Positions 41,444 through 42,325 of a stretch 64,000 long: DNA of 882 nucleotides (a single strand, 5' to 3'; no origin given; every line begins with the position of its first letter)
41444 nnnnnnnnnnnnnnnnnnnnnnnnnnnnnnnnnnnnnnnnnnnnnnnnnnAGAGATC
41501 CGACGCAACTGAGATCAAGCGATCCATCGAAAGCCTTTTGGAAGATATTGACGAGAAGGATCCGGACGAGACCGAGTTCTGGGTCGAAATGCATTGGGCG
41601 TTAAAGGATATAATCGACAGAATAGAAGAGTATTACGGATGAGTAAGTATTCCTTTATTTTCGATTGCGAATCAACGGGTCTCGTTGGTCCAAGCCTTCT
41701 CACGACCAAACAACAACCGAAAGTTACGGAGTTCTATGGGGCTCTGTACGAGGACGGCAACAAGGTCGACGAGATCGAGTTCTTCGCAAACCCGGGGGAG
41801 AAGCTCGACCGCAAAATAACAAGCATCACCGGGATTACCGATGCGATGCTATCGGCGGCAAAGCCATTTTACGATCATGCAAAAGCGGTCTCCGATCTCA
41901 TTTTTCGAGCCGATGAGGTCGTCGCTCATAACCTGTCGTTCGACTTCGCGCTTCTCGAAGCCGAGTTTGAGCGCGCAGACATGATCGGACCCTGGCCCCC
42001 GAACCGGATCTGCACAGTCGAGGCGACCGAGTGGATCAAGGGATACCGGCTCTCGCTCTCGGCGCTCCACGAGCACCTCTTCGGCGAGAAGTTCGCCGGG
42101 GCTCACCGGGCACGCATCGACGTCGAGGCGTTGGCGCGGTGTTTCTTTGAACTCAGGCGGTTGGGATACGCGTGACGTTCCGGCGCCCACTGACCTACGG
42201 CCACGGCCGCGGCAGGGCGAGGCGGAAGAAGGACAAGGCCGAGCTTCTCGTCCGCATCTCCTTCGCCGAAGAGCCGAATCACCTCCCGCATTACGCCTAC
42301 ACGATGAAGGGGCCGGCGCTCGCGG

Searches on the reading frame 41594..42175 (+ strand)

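Call 54: search_protein_families(library=pfam, proteins=[window:41594-42175:+], max_evalue=0.001)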
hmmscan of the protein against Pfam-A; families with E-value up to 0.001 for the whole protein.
window:41594-42175:+ (193 aa): 1 family
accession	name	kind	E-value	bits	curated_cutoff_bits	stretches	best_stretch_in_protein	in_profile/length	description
PF00929.31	RNase_T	-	7.8e-18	66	24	1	22-184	2-164/164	Exonuclease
